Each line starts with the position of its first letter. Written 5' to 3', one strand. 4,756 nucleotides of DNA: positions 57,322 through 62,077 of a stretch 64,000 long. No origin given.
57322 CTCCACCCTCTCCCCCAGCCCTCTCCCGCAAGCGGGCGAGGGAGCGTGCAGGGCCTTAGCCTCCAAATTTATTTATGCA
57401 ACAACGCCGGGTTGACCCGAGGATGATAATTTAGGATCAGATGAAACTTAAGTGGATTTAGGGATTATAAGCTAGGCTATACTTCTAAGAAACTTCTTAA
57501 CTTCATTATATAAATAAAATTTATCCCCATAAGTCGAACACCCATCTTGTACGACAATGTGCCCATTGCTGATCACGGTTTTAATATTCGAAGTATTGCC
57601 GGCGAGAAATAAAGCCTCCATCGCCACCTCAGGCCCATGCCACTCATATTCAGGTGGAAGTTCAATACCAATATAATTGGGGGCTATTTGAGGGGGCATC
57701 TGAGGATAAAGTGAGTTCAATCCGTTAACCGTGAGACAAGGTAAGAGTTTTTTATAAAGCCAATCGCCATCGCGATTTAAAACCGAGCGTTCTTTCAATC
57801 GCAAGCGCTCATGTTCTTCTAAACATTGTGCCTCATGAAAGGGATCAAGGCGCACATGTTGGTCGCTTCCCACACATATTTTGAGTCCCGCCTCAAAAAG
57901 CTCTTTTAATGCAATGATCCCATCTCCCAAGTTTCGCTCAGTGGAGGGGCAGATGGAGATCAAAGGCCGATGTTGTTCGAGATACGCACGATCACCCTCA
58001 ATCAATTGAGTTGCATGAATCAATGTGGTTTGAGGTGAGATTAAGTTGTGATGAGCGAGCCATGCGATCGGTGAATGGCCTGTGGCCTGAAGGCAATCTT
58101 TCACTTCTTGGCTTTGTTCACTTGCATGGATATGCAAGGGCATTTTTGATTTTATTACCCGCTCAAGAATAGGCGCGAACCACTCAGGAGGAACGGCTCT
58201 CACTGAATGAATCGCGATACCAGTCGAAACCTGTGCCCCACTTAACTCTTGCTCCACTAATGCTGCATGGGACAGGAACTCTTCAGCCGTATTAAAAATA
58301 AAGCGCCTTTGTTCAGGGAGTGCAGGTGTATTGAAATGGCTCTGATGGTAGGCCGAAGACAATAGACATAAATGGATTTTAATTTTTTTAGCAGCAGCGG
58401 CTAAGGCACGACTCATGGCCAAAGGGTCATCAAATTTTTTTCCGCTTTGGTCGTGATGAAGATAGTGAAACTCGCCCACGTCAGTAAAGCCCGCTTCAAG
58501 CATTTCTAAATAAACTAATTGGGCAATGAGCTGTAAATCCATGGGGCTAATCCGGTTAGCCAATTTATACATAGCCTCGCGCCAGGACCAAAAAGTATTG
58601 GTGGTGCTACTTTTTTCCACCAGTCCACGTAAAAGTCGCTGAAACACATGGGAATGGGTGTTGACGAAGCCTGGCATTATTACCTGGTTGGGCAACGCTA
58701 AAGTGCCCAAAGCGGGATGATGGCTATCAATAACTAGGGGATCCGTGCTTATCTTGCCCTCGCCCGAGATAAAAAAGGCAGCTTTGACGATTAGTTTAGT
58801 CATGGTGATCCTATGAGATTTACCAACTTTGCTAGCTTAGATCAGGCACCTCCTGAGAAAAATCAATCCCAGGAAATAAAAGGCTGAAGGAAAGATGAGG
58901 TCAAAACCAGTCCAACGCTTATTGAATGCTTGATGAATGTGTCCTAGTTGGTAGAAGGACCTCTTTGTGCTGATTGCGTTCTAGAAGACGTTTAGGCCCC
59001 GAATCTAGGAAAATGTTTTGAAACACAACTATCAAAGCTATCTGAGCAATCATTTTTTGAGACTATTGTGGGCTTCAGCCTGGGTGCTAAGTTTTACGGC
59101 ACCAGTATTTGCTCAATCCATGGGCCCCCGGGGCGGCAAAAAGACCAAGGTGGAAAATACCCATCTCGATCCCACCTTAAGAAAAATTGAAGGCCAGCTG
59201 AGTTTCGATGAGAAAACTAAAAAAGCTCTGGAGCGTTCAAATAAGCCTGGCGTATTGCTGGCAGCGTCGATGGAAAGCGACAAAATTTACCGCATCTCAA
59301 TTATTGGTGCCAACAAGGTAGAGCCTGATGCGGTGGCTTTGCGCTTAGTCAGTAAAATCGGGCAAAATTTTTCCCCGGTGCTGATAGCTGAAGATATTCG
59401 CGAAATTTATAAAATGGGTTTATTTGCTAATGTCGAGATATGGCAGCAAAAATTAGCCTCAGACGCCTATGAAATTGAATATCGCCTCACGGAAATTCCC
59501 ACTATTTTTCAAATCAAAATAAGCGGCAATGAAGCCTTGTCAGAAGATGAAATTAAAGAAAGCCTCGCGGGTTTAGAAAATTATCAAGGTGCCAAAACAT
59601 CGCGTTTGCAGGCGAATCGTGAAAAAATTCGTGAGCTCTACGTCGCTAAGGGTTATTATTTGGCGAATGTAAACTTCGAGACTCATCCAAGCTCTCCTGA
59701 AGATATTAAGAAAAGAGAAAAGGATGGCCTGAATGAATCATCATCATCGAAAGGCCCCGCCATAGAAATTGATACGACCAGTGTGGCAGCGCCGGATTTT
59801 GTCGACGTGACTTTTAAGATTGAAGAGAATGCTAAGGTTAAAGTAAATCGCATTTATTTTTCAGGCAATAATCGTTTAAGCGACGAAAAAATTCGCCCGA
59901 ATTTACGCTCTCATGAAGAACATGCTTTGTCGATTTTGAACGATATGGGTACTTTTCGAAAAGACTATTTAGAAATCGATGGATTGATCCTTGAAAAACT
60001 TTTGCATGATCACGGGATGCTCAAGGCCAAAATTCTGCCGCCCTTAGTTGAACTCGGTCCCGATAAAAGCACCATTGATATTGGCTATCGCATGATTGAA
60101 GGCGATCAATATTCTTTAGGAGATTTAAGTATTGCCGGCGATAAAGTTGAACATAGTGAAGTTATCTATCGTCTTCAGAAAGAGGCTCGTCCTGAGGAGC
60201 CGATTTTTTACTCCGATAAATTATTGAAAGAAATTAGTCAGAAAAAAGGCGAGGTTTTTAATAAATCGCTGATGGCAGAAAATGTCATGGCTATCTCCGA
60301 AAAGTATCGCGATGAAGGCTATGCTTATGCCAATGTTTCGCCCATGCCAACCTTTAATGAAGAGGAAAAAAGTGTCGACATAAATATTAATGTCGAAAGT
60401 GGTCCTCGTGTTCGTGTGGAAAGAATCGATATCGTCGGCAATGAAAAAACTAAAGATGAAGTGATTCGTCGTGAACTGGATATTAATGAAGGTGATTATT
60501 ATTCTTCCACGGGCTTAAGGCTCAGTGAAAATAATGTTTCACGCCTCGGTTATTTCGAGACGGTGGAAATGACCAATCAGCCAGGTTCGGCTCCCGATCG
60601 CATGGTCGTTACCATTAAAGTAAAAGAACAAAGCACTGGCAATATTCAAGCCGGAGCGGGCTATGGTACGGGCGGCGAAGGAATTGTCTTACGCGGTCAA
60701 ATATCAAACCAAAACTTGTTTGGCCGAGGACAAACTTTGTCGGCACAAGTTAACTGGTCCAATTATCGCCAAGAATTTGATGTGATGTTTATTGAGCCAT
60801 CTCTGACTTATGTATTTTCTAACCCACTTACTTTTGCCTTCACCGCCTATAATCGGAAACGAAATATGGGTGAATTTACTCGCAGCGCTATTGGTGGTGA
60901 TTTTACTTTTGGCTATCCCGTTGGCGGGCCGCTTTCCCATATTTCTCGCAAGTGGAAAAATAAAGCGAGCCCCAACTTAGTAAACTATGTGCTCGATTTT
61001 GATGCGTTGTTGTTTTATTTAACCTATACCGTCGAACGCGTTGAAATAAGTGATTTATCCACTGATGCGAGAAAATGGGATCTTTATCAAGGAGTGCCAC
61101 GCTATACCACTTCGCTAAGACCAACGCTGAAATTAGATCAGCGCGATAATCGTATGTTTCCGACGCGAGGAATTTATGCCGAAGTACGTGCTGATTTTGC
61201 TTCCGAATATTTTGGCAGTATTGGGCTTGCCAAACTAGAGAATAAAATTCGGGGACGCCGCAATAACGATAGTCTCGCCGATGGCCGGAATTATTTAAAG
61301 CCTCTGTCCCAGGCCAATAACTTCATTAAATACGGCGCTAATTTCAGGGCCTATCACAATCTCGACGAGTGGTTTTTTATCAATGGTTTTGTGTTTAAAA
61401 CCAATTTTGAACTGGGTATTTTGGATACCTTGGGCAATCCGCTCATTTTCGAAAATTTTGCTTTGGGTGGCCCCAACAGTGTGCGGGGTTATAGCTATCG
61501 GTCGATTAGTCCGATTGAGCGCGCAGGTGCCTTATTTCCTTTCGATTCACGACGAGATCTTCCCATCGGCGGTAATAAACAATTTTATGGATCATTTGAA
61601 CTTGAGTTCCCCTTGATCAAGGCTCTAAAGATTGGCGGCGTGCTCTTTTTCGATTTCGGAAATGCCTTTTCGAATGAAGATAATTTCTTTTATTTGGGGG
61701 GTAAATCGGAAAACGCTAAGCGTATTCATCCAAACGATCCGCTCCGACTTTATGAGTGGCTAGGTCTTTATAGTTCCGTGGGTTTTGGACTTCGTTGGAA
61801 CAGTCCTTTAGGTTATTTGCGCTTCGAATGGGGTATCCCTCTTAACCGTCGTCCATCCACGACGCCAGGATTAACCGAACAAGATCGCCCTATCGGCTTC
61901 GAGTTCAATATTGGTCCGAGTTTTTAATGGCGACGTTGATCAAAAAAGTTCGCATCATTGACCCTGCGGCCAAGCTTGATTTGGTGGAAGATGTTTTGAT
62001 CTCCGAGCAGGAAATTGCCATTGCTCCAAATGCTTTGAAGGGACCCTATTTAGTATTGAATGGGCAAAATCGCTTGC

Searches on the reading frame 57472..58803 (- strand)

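Call 105: search_protein_families(library=pfam, proteins=[window:57472-58803:-], max_evalue=0.00001)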
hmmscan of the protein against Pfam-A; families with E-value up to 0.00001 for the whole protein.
window:57472-58803:- (443 aa): 1 family
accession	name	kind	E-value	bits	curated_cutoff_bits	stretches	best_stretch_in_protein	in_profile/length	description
PF01979.26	Amidohydro_1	-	8.3e-31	107.9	25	1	41-363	1-296/345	Amidohydrolase family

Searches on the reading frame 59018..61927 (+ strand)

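Call 81: search_protein_families(library=pfam, proteins=[window:59018-61927:+], max_evalue=0.00001)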
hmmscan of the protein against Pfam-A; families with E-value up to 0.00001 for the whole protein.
window:59018-61927:+ (969 aa): 4 families
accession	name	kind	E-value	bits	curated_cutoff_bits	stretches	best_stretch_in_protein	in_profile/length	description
PF01103.29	Omp85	-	7.4e-50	170.7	24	1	566-969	1-325/325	Omp85 superfamily domain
PF07244.20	POTRA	-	1.9e-46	157.1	21.3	2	465-537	1-78/79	Surface antigen variable number repeat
PF08478.15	POTRA_1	-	2.2e-08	34.7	23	0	466-533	2-66/69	POTRA domain, FtsQ-type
PF08479.16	POTRA_2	-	2.5e-08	34.1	24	0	163-221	3-60/76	POTRA domain, ShlB-type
